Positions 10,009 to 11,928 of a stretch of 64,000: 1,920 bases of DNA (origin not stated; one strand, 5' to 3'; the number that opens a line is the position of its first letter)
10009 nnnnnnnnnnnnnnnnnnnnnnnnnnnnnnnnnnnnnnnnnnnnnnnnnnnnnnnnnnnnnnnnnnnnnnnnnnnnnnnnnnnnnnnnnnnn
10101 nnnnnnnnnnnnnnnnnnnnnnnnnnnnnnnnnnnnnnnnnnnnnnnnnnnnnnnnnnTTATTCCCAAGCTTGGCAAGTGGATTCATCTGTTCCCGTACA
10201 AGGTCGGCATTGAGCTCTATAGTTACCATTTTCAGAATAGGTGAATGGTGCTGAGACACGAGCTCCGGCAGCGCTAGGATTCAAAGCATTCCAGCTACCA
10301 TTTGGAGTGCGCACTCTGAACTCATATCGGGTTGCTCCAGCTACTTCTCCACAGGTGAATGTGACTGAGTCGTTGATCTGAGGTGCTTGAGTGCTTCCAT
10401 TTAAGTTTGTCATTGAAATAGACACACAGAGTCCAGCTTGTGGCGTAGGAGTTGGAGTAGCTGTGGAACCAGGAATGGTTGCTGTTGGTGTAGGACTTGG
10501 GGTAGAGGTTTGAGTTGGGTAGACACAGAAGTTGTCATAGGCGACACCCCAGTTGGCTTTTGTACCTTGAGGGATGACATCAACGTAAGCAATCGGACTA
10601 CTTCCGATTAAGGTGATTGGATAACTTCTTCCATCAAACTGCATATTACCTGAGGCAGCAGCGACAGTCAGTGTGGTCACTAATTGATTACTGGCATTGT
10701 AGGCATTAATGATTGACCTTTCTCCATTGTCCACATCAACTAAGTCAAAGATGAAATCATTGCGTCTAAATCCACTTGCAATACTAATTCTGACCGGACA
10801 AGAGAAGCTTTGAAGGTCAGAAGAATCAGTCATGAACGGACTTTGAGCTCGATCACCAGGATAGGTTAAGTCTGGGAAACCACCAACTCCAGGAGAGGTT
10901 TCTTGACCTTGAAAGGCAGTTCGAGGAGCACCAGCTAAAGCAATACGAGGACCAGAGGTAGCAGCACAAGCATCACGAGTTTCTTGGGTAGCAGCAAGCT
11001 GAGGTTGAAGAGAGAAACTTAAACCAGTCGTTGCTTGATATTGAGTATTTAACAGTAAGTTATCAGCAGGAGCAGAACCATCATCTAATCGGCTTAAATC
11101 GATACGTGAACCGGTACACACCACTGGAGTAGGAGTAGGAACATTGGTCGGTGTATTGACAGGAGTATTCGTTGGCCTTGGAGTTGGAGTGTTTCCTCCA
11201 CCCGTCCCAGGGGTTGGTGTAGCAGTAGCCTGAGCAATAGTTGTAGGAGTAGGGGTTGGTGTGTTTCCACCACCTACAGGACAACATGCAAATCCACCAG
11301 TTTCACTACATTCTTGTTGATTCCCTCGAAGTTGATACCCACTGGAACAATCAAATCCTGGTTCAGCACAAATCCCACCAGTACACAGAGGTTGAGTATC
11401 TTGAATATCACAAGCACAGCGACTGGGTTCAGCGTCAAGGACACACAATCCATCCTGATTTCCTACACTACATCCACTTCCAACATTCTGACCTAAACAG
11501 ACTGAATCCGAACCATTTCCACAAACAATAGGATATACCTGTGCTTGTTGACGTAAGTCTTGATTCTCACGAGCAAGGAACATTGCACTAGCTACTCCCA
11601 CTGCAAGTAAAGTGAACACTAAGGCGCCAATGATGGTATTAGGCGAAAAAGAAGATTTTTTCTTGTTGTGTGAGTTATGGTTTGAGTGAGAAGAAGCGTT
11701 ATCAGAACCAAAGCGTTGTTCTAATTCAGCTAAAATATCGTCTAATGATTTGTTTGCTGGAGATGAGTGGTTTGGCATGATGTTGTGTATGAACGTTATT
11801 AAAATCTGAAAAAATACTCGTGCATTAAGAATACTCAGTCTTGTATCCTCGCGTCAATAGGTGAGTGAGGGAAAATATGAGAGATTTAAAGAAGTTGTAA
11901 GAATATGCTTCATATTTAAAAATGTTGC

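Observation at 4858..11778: Five-gene operon of modular Cys-rich / Pro-Thr-linker surface proteins built by segmental duplication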

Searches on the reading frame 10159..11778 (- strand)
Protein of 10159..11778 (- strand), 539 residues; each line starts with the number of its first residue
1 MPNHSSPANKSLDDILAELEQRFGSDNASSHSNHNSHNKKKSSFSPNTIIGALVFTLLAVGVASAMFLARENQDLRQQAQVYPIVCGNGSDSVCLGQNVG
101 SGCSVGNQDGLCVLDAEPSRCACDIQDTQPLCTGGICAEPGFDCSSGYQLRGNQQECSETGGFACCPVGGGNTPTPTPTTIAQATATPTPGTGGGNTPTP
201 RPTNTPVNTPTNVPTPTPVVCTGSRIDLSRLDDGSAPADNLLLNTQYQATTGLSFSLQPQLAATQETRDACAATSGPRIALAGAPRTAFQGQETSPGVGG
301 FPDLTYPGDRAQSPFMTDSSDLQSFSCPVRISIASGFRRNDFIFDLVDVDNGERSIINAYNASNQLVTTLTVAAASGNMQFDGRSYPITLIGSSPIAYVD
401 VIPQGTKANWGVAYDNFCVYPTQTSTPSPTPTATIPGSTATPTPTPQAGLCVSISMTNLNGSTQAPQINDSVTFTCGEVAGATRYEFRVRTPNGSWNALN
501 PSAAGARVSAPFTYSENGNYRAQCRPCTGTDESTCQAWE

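Call 6: search_protein_families(library=pfam, proteins=[window:10159-11778:-], max_evalue=0.1)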
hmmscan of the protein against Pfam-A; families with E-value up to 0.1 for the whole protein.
window:10159-11778:- (539 aa): 0 families

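Call 7: search_protein_families(library=ncbifam, proteins=[window:10159-11778:-], max_evalue=0.1)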
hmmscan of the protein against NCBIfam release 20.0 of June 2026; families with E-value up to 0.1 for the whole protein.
window:10159-11778:- (539 aa): 0 families

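Call 9: find_encoding_contigs(protein=window:10159-11778:-, flank=10000, max_places=6)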
Protein window:10159-11778:- (539 aa): no gene with exactly this product is on record in the collection.

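Call 10: find_homologous_proteins(query=window:10159-11778:-, max_evalue=0.001)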
Query window:10159-11778:- (539 aa): 8 proteins with E <= 0.001 among 8000 candidates.
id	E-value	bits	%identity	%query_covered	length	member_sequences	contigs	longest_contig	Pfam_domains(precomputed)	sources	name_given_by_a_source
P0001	0.0e+0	1224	100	100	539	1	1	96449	-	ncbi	-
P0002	3.9e-270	916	77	99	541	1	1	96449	-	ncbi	-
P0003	3.2e-37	147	55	22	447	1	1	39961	-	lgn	-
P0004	1.9e-12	65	38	21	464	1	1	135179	-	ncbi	-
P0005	7.3e-11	60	30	9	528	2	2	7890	-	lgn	-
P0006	2.7e-9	55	37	17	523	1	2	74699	-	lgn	-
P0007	4.6e-8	51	41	15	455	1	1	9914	-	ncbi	-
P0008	4.7e-8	51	40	17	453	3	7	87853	-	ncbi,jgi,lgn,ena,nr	ncbi:MAG TPA: hypothetical protein PKJ26_01665 [Candidatus Woesebacteria bacterium]|nr:hypothetical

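Call 12: list_cluster_members(proteins=[P0001, P0002, P0004])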
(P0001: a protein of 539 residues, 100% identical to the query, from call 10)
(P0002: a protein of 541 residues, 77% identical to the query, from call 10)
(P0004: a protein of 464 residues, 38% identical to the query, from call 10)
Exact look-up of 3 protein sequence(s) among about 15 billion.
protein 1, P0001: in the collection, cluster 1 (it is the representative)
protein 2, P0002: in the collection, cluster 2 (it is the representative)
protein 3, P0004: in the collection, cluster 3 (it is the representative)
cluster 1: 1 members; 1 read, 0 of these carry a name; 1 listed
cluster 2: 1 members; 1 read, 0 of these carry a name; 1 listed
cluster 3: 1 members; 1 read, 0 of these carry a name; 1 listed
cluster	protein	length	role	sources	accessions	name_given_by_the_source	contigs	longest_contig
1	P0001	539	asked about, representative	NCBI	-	-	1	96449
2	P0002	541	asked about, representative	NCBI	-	-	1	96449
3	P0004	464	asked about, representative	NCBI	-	-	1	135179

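Call 41: find_encoding_contigs(protein=P0004, flank=10000, max_places=2)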
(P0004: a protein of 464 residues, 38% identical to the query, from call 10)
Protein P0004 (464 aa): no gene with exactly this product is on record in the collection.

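Call 42: find_encoding_contigs(protein=P0003, flank=10000, max_places=2)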
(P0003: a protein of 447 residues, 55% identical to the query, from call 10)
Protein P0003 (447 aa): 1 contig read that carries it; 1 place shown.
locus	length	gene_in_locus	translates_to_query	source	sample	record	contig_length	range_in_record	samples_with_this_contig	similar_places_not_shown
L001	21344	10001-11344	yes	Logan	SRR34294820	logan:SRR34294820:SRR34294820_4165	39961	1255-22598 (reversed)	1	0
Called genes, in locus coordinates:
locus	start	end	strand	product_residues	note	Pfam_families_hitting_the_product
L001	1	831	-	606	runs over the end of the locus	-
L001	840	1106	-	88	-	PF18901:DUF5657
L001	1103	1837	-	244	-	-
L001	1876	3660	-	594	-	PF00009:GTP_EFTU, PF22042:EF-G_D2 (weak), PF03144:GTP_EFTU_D2, PF00679:EFG_C, PF06421:LepA_C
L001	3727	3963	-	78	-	PF01649:Ribosomal_S20p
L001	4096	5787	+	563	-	PF01554:MatE (weak), PF03023:MurJ, PF13440:Polysacc_synt_3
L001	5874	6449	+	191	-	PF05137:PilN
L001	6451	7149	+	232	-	PF10741:T2SSM_b (faint), PF04350:PilO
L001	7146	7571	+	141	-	-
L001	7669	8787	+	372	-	PF16656:Pur_ac_phosph_N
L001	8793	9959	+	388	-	-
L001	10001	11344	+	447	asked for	-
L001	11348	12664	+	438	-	-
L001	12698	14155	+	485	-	-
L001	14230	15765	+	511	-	-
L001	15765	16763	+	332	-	-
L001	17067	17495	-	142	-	-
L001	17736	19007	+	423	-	-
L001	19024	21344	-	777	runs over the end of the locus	PF26449:DUF8128, PF01935:DUF87, PF10412:TrwB_AAD_bind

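Call 80: search_protein_families(library=pfam, proteins=[L001:12698-14155:+, L001:14230-15765:+], max_evalue=0.01)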
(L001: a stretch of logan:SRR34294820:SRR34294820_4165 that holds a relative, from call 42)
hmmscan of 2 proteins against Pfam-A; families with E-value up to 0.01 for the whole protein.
L001:12698-14155:+ (485 aa): 0 families

L001:14230-15765:+ (511 aa): 0 families

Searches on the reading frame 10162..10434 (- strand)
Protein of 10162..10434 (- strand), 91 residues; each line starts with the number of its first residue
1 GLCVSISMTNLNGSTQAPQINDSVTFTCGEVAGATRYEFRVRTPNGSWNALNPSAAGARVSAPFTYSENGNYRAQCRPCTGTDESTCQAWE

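Call 85: find_related_loci(query=A5, collection=metagenome_contigs, flank=6000)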
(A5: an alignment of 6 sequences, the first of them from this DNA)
Query A5 (91 aa) in metagenome_contigs; peptide patterns used: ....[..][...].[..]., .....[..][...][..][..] (x = any residue, [..] = any of these).
225 stretches matched a pattern; 9 encode a relative of the query (tblastn E <= 1e-3); 9 distinct loci.
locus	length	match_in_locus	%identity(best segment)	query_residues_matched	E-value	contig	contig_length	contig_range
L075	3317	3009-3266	49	5-91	1e-24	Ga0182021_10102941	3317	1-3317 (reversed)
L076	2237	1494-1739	46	2-91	2e-22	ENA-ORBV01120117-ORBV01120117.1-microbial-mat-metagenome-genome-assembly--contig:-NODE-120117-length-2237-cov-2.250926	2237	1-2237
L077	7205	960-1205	46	2-91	2e-22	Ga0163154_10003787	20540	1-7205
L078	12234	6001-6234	46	2-90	9e-21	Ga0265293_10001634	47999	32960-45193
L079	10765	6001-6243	44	3-91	1e-20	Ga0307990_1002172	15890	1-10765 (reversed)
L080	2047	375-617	43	3-91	4e-20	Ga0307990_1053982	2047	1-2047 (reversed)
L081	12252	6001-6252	41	2-91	1e-19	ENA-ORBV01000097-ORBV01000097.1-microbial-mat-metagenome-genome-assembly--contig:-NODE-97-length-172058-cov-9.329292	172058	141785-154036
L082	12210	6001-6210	46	20-91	1e-19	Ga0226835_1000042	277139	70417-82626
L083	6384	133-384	41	2-91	1e-18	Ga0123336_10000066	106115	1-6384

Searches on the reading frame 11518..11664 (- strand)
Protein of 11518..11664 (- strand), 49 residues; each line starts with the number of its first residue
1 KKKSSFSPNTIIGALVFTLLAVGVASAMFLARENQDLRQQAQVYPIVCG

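Call 62: find_homologous_proteins(query=A4, max_evalue=0.01)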
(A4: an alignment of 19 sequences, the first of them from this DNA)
Query A4 (19 sequences): 1508 candidates shared short words with the query, none scored E <= 0.01.
